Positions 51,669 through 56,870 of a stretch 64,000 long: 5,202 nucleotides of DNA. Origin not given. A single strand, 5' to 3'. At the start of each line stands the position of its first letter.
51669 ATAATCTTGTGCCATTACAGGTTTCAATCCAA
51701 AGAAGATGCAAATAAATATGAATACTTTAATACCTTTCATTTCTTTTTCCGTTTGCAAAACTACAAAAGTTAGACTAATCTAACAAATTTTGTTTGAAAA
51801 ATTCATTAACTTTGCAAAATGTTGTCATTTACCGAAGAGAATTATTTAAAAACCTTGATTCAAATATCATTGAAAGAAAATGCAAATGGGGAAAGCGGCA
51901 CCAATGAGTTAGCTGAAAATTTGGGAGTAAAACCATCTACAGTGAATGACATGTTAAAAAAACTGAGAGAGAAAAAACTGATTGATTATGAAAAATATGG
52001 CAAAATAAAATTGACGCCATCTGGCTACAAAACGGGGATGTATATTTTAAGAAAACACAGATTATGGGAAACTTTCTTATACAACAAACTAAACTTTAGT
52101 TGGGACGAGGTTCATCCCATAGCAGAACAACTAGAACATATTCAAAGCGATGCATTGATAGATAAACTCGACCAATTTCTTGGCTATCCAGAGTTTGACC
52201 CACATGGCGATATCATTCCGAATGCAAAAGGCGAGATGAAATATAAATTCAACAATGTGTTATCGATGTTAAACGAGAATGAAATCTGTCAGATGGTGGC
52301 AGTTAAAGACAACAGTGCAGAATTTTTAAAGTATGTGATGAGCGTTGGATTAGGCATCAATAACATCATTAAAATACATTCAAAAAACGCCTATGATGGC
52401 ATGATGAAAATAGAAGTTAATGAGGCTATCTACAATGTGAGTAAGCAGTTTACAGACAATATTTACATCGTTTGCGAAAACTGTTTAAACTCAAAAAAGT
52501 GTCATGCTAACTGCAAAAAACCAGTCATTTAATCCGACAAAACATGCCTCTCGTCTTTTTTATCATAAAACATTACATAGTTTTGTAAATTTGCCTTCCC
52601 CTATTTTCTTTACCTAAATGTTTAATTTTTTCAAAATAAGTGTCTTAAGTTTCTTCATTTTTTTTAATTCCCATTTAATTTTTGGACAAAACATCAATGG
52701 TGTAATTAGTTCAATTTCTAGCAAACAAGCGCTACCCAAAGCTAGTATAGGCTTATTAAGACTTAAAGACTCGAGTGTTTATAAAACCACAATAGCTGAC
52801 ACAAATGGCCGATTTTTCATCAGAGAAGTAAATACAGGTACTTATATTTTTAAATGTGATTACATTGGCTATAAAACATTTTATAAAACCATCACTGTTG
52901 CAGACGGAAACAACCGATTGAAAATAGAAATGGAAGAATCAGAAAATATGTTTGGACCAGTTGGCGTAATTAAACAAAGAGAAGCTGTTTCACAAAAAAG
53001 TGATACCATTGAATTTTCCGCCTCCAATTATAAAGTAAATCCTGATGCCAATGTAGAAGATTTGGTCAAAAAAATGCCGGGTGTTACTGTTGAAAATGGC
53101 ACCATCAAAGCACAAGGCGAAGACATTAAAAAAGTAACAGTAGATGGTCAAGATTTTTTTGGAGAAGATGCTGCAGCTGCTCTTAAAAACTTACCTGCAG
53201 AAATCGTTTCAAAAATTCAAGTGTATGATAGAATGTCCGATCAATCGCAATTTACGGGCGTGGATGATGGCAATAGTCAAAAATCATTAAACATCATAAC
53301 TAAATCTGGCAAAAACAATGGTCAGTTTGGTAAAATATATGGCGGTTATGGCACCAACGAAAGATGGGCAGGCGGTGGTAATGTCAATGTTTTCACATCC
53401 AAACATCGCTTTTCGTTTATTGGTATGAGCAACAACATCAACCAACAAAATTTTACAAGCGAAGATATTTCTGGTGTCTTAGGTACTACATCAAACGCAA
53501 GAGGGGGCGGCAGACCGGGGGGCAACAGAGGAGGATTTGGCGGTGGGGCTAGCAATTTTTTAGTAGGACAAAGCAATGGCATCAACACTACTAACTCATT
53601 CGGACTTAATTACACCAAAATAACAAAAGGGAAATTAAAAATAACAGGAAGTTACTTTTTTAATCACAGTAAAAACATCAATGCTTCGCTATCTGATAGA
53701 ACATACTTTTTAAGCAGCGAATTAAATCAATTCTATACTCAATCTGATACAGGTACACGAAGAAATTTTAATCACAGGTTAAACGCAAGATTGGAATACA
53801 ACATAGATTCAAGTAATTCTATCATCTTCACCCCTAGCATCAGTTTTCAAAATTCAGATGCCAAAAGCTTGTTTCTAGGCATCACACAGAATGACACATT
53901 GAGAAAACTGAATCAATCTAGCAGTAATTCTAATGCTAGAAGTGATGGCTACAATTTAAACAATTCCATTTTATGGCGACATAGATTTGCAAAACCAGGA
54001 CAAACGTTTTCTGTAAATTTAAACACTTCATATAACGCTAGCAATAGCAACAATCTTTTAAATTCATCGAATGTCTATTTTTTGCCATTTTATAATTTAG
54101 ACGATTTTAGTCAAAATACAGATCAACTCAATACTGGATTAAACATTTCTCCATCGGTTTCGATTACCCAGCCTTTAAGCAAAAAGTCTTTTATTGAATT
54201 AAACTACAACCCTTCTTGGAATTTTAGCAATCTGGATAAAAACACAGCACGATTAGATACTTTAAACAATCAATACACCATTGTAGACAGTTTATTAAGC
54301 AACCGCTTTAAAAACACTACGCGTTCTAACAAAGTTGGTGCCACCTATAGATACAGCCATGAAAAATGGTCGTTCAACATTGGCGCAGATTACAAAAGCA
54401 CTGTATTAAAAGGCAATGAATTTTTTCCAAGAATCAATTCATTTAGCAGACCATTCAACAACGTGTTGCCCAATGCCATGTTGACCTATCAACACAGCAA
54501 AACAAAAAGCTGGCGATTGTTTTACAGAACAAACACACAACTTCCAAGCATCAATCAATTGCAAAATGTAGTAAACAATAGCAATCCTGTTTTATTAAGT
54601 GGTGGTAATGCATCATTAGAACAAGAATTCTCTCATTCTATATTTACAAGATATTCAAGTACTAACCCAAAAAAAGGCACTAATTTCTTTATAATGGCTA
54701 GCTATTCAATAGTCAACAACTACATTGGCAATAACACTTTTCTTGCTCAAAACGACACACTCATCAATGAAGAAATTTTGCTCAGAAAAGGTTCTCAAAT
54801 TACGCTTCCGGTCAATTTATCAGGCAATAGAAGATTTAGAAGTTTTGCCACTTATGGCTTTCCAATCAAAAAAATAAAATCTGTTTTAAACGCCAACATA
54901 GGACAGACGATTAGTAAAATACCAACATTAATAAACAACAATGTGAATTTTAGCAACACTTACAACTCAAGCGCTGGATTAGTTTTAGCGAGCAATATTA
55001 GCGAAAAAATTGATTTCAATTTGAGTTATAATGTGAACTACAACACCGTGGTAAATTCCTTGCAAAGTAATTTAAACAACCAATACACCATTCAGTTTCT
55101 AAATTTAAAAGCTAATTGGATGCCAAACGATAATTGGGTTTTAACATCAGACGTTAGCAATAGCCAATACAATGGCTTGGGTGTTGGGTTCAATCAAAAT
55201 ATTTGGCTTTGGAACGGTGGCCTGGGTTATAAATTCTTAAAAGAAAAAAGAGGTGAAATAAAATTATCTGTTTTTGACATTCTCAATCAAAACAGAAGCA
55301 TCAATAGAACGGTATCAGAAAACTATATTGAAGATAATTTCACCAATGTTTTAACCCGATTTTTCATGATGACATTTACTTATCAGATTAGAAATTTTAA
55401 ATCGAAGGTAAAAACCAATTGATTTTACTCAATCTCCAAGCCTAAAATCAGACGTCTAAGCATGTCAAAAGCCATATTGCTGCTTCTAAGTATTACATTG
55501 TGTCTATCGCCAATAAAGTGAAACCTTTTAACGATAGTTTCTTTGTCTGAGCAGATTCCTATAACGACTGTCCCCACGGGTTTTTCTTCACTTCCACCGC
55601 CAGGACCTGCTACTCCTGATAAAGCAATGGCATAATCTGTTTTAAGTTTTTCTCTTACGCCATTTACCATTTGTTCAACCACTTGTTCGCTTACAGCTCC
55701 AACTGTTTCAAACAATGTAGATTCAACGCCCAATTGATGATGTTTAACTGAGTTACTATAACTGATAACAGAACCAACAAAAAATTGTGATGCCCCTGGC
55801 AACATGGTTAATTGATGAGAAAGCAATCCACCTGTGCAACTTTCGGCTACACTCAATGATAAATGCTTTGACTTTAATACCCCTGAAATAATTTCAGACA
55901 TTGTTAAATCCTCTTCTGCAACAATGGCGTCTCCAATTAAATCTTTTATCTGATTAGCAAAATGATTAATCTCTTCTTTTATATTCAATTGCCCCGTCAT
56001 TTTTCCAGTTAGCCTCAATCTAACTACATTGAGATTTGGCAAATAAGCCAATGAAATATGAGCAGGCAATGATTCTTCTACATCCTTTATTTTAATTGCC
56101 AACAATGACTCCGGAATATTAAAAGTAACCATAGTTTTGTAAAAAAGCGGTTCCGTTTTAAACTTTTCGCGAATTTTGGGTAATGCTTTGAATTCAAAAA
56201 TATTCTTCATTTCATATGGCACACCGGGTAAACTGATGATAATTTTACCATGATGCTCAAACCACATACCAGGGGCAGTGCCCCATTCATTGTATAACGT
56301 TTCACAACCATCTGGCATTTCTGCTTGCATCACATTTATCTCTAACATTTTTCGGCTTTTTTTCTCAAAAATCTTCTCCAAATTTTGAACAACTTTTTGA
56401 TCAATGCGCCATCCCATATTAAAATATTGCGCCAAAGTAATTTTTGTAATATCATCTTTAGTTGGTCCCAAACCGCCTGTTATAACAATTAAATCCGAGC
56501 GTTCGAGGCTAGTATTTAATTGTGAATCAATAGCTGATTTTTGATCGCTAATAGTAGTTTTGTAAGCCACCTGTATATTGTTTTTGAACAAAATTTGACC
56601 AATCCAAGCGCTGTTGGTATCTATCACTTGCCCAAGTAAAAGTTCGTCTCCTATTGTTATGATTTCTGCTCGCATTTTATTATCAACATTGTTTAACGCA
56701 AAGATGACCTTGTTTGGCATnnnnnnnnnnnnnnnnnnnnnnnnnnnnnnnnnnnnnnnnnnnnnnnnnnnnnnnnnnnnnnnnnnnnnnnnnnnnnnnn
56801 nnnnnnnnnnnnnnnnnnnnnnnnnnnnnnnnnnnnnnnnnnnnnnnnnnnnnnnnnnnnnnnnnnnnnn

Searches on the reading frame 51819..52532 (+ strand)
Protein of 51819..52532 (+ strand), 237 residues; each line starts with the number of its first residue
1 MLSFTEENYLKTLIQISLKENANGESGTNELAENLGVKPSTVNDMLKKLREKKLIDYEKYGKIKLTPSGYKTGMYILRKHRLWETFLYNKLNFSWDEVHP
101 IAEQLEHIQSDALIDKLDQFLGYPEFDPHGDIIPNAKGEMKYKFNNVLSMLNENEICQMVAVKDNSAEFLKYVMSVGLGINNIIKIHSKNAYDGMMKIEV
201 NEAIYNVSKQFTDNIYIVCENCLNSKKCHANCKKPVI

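Call 9: search_protein_families(library=pfam, proteins=[window:51819-52532:+], max_evalue=0.01)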
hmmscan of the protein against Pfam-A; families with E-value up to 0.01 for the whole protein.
window:51819-52532:+ (237 aa): 12 families
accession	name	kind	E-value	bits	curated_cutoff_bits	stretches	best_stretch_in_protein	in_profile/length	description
PF02742.21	Fe_dep_repr_C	-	1.2e-28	99.4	27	1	66-135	1-70/70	Iron dependent repressor, metal binding and dimerisation domain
PF01325.25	Fe_dep_repress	-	2.3e-12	47.4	26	1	1-61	1-58/60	Iron dependent repressor, N-terminal DNA binding domain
PF04023.20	FeoA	-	2.1e-08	34.6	23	1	148-217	3-72/74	FeoA domain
PF13545.12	HTH_Crp_2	-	1.3e-05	25.4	27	1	29-65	26-61/70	Crp-like helix-turn-helix domain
PF13412.12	HTH_24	-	2.5e-05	24.2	21.9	1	23-55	15-47/48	Winged helix-turn-helix DNA-binding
PF01978.25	TrmB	-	0.00016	21.9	25.6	1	23-60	20-57/68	Sugar-specific transcriptional regulator TrmB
PF02002.24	TFIIE_alpha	-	0.00028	21.1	22.9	1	23-59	25-61/105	TFIIE alpha subunit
PF01022.26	HTH_5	-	0.0012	19.1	22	1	24-56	14-46/47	Bacterial regulatory protein, arsR family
PF01047.28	MarR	-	0.002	18.4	24.6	1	28-56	20-48/59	MarR family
PF03965.22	Penicillinase_R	-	0.0036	18.1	22.6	1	29-62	25-58/115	Penicillinase repressor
PF12802.13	MarR_2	-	0.0051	17.4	27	1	29-58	24-53/61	MarR family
PF21984.2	DnaD_N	-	0.006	17.2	27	0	12-85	21-89/101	DnaD N-terminal domain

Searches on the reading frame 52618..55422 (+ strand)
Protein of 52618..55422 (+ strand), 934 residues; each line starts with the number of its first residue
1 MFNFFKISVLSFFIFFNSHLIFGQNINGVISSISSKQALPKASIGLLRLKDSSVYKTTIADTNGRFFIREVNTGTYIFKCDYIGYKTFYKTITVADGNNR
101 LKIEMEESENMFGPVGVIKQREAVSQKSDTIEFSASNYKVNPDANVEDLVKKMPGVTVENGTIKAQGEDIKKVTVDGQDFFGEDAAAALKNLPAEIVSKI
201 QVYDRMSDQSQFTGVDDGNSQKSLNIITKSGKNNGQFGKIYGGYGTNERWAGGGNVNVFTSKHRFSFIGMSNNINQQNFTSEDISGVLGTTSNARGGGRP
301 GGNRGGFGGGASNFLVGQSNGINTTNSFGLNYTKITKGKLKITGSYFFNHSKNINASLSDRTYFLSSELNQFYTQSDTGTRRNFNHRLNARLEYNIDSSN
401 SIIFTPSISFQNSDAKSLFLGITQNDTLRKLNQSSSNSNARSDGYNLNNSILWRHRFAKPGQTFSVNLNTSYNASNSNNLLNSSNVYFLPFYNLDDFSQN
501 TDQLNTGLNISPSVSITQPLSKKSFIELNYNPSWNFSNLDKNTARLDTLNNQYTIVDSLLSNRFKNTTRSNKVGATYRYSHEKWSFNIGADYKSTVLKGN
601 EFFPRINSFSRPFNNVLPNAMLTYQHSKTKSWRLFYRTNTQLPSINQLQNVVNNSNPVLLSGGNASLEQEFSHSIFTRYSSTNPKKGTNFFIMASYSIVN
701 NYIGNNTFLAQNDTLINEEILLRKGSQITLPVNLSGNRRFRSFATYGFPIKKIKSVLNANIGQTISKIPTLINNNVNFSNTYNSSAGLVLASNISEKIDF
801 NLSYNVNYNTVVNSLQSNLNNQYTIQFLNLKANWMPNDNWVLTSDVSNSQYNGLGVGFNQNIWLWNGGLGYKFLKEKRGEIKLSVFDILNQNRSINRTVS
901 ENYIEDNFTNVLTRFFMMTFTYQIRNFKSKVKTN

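Call 9: search_protein_families(library=pfam, proteins=[window:52618-55422:+], max_evalue=0.01)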
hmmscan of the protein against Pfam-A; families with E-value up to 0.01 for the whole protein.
window:52618-55422:+ (934 aa): 5 families
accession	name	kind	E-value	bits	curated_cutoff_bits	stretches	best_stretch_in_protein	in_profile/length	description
PF14905.12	OMP_b-brl_3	-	3e-30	106.1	27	1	455-922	1-408/408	Outer membrane protein beta-barrel family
PF13715.12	CarbopepD_reg_2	-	1.1e-10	41.9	32.2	1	26-112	1-83/88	CarboxypepD_reg-like domain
PF13620.12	CarboxypepD_reg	-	5.3e-09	36.7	32.3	1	26-104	2-80/82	Carboxypeptidase regulatory-like domain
PF00593.30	TonB_dep_Rec_b-barrel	-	2.5e-05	24.8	27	1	432-674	45-274/436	TonB dependent receptor-like, beta-barrel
PF17802.7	SpaA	-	0.0034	17.9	23.1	0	35-105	12-87/91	Prealbumin-like fold domain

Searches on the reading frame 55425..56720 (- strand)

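Call 9: search_protein_families(library=pfam, proteins=[window:55425-56720:-], max_evalue=0.01)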
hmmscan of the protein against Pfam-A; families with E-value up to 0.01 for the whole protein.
window:55425-56720:- (431 aa): 3 families
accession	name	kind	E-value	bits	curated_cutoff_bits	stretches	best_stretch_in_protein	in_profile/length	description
PF02464.23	CinA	-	4.1e-54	182.8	23.5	1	273-424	3-154/155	Competence-damaged protein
PF00994.29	MoCF_biosynth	-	1.4e-31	109.6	26.6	1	19-184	1-143/144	Probable molybdopterin binding domain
PF18146.6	CinA_KH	-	1.2e-08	35.4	27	1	195-266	2-71/73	Damage-inducible protein CinA KH domain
